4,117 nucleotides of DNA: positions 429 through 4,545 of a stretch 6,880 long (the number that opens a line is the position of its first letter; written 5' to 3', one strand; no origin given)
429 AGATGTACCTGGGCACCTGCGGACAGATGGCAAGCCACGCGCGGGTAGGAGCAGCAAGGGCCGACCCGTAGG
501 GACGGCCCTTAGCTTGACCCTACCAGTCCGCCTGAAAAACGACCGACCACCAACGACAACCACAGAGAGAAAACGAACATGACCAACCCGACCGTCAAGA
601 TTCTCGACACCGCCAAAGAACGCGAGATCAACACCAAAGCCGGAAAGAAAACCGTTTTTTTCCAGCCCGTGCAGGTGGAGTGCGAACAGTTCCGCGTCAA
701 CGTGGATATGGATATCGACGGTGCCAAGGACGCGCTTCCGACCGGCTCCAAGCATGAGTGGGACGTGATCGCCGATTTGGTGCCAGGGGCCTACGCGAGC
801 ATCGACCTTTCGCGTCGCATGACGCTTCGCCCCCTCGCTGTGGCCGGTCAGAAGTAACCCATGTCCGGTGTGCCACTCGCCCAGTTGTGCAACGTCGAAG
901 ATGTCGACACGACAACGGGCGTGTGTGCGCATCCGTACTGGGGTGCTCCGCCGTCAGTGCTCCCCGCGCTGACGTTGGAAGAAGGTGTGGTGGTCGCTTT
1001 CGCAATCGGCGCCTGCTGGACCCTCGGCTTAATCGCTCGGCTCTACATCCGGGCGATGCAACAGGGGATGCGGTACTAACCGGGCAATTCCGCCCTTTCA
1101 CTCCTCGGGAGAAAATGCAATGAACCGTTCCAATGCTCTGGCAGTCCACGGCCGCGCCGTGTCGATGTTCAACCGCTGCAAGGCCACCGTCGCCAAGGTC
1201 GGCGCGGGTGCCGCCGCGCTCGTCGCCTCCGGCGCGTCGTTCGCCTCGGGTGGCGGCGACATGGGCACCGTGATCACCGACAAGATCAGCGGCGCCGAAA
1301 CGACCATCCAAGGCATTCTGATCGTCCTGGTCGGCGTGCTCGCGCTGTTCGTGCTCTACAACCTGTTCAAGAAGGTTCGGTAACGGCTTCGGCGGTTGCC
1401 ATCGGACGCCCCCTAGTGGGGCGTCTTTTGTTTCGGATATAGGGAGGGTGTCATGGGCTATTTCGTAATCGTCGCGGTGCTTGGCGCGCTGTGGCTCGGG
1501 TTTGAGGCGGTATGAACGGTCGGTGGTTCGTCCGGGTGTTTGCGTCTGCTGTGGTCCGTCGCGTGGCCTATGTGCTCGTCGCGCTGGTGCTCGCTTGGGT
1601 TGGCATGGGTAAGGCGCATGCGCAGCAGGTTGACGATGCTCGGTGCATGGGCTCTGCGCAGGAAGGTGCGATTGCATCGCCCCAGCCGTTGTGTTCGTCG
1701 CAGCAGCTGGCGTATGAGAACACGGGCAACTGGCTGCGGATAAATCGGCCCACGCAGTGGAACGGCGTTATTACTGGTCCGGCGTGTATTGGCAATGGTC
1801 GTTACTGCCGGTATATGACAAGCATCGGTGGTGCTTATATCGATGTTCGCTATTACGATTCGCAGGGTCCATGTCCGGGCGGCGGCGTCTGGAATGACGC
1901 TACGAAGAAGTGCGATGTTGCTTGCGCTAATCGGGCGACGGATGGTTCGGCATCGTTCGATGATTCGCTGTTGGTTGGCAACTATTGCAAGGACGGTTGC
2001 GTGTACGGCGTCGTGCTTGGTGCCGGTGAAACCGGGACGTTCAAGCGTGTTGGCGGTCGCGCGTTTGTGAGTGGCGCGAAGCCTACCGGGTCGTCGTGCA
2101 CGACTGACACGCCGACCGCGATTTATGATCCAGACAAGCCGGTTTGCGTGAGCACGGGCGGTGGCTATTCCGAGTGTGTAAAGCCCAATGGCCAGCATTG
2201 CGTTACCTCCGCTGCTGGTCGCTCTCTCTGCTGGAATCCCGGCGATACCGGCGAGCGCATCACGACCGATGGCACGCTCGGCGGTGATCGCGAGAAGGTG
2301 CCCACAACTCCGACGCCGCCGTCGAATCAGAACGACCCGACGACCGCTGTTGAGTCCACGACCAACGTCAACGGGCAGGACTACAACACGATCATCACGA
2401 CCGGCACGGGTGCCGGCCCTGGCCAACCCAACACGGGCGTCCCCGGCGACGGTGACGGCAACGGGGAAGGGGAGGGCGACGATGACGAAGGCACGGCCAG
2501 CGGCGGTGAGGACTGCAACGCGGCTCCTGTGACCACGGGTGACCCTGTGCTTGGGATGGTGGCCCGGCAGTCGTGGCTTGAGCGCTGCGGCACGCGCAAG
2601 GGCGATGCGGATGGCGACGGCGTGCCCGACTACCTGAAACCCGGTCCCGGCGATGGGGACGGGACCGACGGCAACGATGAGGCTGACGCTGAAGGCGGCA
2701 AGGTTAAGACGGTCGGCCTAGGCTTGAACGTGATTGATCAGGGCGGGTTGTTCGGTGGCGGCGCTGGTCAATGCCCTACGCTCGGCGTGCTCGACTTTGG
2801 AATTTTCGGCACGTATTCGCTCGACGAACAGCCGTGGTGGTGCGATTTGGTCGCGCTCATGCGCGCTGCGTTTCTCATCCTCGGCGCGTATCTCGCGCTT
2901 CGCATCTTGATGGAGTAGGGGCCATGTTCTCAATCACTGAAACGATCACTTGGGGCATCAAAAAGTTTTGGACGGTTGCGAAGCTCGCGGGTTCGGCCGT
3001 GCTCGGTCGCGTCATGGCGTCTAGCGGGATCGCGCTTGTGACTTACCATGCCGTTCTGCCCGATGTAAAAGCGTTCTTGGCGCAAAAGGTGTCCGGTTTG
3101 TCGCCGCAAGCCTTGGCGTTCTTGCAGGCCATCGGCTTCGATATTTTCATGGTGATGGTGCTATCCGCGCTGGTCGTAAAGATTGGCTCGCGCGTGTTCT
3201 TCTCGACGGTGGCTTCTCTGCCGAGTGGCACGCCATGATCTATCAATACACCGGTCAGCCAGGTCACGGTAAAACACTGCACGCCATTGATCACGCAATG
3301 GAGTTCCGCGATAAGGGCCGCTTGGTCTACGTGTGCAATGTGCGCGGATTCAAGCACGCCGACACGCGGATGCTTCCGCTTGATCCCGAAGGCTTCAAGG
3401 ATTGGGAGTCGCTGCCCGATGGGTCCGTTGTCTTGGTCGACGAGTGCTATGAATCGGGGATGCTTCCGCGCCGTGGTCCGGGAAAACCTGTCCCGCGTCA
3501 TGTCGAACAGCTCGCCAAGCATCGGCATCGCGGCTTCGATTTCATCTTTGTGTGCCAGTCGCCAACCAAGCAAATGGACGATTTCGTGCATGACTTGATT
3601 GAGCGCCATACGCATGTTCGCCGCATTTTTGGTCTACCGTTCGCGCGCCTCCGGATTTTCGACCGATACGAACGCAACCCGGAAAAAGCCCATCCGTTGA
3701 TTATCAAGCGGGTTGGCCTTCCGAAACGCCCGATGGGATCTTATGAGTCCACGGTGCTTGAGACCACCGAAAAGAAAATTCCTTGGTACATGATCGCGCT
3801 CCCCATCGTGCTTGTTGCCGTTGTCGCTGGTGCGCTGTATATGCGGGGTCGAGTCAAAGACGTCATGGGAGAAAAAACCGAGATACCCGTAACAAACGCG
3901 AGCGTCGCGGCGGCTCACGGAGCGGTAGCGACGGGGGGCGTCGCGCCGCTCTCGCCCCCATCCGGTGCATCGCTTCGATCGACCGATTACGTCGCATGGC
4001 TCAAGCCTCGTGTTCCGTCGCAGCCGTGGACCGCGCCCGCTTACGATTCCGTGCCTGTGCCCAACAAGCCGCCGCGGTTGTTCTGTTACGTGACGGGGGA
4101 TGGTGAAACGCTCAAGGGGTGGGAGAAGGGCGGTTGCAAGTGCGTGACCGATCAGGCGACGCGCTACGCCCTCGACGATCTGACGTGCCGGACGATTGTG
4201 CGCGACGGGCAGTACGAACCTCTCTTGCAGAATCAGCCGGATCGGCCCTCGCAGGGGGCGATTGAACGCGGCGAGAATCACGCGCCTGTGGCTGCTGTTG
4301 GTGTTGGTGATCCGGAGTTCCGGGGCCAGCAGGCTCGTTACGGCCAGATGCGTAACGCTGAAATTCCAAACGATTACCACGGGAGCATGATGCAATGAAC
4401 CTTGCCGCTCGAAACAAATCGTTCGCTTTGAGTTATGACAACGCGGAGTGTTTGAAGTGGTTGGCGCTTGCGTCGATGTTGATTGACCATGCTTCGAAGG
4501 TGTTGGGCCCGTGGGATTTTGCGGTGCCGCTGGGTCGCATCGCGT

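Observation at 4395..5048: TraX-family (pilin N-acetylase-like) membrane protein joined by a 4-nt overlap to the end of an inovirus morphogenesis operon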

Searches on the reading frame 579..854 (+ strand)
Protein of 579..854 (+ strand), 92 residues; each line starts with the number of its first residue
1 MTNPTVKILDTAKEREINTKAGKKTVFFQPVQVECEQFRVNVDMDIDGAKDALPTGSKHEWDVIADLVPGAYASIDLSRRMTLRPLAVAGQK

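Call 3: search_protein_families(library=pfam, proteins=[window:579-854:+], max_evalue=0.1)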
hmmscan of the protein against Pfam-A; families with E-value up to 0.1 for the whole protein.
window:579-854:+ (92 aa): 0 families

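Call 4: search_protein_families(library=ncbifam, proteins=[window:579-854:+], max_evalue=0.1)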
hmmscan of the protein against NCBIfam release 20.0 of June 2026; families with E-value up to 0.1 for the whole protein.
window:579-854:+ (92 aa): 1 family
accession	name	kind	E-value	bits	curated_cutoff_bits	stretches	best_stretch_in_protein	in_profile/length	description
NF010221.0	PRK13678.2-4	equivalog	0.08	13.6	104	0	20-67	30-85/99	hypothetical protein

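Call 5: search_protein_families(library=phrogs, proteins=[window:579-854:+], max_evalue=0.01)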
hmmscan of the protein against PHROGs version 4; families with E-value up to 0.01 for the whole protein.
window:579-854:+ (92 aa): 1 family
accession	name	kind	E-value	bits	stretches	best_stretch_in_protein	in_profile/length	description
phrog_17532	-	unknown function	2.8e-17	63.5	1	2-83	4-85/99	-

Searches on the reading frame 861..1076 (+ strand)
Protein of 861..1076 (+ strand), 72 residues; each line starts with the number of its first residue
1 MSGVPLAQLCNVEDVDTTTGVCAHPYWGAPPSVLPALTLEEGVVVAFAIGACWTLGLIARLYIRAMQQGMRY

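Call 3: search_protein_families(library=pfam, proteins=[window:861-1076:+], max_evalue=0.1)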
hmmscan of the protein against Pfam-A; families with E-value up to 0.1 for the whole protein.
window:861-1076:+ (72 aa): 0 families

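Call 5: search_protein_families(library=phrogs, proteins=[window:861-1076:+], max_evalue=0.01)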
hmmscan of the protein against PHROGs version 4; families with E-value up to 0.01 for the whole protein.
window:861-1076:+ (72 aa): 1 family
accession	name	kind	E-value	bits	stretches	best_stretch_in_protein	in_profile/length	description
phrog_4644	-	tail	1.7e-14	54.6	1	9-69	9-69/71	tail protein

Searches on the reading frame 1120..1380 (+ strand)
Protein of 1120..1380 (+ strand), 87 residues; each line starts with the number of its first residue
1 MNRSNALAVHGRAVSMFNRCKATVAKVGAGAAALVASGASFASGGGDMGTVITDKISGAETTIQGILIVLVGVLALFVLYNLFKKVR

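Call 3: search_protein_families(library=pfam, proteins=[window:1120-1380:+], max_evalue=0.1)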
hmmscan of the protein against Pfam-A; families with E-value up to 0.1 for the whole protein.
window:1120-1380:+ (87 aa): 1 family
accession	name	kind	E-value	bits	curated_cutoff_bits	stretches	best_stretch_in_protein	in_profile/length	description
PF09991.14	DUF2232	-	0.0048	16.6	27.8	1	30-85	56-111/290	Predicted membrane protein (DUF2232)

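Call 4: search_protein_families(library=ncbifam, proteins=[window:1120-1380:+], max_evalue=0.1)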
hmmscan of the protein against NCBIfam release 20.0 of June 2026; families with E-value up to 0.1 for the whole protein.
window:1120-1380:+ (87 aa): 1 family
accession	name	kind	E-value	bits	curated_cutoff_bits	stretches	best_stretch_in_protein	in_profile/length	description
NF052277.1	lmo0954_fam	equivalog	0.054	14.1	40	0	69-86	70-87/89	lmo0954 family membrane protein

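Call 5: search_protein_families(library=phrogs, proteins=[window:1120-1380:+], max_evalue=0.01)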
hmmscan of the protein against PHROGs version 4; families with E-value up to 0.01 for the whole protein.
window:1120-1380:+ (87 aa): 3 families
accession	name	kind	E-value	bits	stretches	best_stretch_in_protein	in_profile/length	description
phrog_1646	-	head and packaging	2.5e-05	25.5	1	16-86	4-76/81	major coat protein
phrog_18198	-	unknown function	0.00035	21.6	1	25-75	12-60/73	-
phrog_1859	-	head and packaging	0.0061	17.8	1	18-76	6-63/76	major head protein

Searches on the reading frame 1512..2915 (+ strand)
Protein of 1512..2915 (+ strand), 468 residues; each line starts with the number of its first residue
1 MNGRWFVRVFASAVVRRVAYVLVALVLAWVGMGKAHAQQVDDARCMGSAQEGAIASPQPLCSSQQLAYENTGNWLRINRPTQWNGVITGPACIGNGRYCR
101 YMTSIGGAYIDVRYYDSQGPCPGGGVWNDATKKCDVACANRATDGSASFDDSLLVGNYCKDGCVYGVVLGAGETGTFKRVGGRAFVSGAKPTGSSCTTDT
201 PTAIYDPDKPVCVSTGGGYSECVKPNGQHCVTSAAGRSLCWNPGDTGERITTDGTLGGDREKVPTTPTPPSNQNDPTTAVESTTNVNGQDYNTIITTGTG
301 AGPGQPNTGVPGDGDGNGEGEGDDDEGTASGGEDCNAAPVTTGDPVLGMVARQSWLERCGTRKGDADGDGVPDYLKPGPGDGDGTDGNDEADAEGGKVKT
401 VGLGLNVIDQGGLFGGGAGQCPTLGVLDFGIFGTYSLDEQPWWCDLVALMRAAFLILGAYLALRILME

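Call 3: search_protein_families(library=pfam, proteins=[window:1512-2915:+], max_evalue=0.1)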
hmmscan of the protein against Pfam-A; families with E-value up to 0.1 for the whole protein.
window:1512-2915:+ (468 aa): 0 families

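Call 4: search_protein_families(library=ncbifam, proteins=[window:1512-2915:+], max_evalue=0.1)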
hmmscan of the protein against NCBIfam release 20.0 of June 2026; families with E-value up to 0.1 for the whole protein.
window:1512-2915:+ (468 aa): 0 families

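Call 5: search_protein_families(library=phrogs, proteins=[window:1512-2915:+], max_evalue=0.01)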
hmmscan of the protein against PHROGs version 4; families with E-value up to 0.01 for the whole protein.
window:1512-2915:+ (468 aa): 3 families
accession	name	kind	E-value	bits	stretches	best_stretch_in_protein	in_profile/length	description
phrog_4454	-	unknown function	2e-25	91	2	4-364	5-321/477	-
phrog_4352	-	unknown function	1.6e-11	44.8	1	94-466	57-474/479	-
phrog_815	-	unknown function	2.7e-09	37.7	1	21-339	9-316/420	-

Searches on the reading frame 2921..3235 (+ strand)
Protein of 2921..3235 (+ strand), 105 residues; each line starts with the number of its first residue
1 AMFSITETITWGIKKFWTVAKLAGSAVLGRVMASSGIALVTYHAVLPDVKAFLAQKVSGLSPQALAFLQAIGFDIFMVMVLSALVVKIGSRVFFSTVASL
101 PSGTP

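Call 3: search_protein_families(library=pfam, proteins=[window:2921-3235:+], max_evalue=0.1)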
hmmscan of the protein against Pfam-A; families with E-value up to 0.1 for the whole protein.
window:2921-3235:+ (105 aa): 3 families
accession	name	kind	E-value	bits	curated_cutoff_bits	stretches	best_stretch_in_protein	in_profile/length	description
PF10734.14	DUF2523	-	6.7e-05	23.8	22.1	1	26-89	11-77/80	Protein of unknown function (DUF2523)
PF09930.14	DUF2162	-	0.017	15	34.4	1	2-85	138-215/223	Predicted transporter (DUF2162)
PF08104.16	Antimicrobial_9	-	0.056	13.9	25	0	14-31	3-20/24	Ponericin L family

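Call 5: search_protein_families(library=phrogs, proteins=[window:2921-3235:+], max_evalue=0.01)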
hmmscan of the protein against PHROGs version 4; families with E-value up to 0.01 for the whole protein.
window:2921-3235:+ (105 aa): 1 family
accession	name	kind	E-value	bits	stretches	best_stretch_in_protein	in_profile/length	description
phrog_1242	-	head and packaging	8.2e-10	39.7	1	17-88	7-81/97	minor head protein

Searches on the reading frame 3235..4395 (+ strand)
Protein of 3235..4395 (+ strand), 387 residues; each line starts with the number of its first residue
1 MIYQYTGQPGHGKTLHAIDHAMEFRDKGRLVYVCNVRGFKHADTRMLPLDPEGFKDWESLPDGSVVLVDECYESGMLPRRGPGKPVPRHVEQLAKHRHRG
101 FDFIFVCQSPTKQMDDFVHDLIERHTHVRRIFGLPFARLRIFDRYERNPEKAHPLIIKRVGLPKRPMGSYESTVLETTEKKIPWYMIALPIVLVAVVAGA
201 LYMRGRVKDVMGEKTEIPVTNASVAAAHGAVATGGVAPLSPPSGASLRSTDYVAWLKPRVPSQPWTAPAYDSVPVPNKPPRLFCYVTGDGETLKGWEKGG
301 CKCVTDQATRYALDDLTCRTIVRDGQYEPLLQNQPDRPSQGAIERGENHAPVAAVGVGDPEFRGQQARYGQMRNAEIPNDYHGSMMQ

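Call 3: search_protein_families(library=pfam, proteins=[window:3235-4395:+], max_evalue=0.1)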
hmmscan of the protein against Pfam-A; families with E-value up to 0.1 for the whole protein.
window:3235-4395:+ (387 aa): 1 family
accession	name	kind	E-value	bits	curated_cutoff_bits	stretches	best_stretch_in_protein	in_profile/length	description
PF05707.18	Zot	-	9.2e-15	55.1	20.3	1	1-174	1-194/197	Zonular occludens toxin (Zot)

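Call 4: search_protein_families(library=ncbifam, proteins=[window:3235-4395:+], max_evalue=0.1)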
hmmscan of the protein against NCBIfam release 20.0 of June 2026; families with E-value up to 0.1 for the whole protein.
window:3235-4395:+ (387 aa): 0 families

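Call 5: search_protein_families(library=phrogs, proteins=[window:3235-4395:+], max_evalue=0.01)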
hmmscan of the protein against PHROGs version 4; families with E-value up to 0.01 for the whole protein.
window:3235-4395:+ (387 aa): 3 families
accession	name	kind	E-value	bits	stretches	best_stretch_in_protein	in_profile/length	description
phrog_197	-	moron, auxiliary metabolic gene and host takeover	4.4e-68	231.8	1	1-359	27-399/486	Zot-like toxin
phrog_1041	-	moron, auxiliary metabolic gene and host takeover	3e-16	60.8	1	1-234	1-277/420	CTXphi Zot-like toxin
phrog_27830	-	unknown function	8.7e-10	40.1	1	264-327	2-66/139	-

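Call 38: search_dna_similar(query=window:3235-4395:+, collection=phages, mode=protein, max_rows=60, max_evalue=1e-10)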
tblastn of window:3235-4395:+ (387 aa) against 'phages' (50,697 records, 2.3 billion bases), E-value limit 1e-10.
Records with a match: 38; places in all: 38; records where one place covers at least 80% of the query: 31.
Best place of each record, by identity: <60% 38.
By first word of the organism name: Ralstonia 12; Stenotrophomonas 6; Inovirus 6; Xanthomonas 4; Dulem 4; Phage 2; Pseudomonas 2; Inoviridae 1; Vibrio 1.
By host as written in the record: Ralstonia solanacearum 9; Homo sapiens 6; - 5; Varecia variegata 4; Stenotrophomonas maltophilia str. Khak84 2; Xanthomonas oryzae ATCC 35933 2; Xanthomonas oryzae pv. oryzicola 2; Ralstonia pickettii 2; and 4 more.
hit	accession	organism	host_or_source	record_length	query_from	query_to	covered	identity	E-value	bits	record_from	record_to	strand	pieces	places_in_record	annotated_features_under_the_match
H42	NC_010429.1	Stenotrophomonas phage PSH1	-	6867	2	334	86%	35.9%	2e-46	176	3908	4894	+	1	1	hypothetical protein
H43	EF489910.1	Stenotrophomonas phage PSH1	-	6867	2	334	86%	35.9%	2e-46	176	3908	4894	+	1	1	hypothetical protein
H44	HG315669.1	Stenotrophomonas phage SMA6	Stenotrophomonas maltophilia str. Khak84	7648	2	358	92%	29.9%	1e-26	117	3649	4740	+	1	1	hypothetical protein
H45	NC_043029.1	Stenotrophomonas phage SMA6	Stenotrophomonas maltophilia str. Khak84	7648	2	358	92%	29.9%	1e-26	117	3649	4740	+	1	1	hypothetical protein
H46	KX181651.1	Xanthomonas phage Xf109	Xanthomonas oryzae ATCC 35933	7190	2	336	87%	31.2%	2e-27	119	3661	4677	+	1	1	zonular occludens toxin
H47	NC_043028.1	Xanthomonas phage Xf109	Xanthomonas oryzae ATCC 35933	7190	2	336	87%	31.2%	2e-27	119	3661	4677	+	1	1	zonular occludens toxin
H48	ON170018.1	Ralstonia phage YO001_4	Ralstonia solanacearum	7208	1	357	92%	28.4%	2e-16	87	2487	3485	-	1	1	record has no annotation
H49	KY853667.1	Xanthomonas phage Xf409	Xanthomonas oryzae pv. oryzicola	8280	2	336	87%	30.2%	7e-28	121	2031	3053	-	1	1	hypothetical protein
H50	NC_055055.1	Xanthomonas phage Xf409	Xanthomonas oryzae pv. oryzicola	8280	2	336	87%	30.2%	7e-28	121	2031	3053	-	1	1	hypothetical protein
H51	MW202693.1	Inoviridae sp.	Manatee Spring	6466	1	352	91%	28.6%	2e-24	111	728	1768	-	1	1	zonular occludens toxin (zot) | minor head virion protein G6P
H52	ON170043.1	Ralstonia phage YO015_3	Ralstonia solanacearum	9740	1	356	92%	27.7%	6e-12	73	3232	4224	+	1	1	record has no annotation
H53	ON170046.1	Ralstonia phage YO016_1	Ralstonia solanacearum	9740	1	356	92%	27.7%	6e-12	73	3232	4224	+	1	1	record has no annotation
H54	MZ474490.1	Phage toucan80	cloacal swab from toucan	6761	1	328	85%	30.1%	2e-22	105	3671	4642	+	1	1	zonular occludens toxin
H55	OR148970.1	Inovirus D_HF3_12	Homo sapiens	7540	1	361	93%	27.1%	3e-14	81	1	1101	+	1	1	zonular occludens toxin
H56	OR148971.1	Inovirus D_HF4_80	Homo sapiens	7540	1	361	93%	27.1%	3e-14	81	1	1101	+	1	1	zonular occludens toxin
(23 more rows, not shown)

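Call 47: find_related_loci(query=window:3235-4395:+, collection=viral_contigs, flank=5000)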
Query window:3235-4395:+ (387 aa) in viral_contigs; peptide patterns used: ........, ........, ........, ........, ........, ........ (x = any residue, [..] = any of these).
No stretch of DNA in the collection matches any of the patterns.
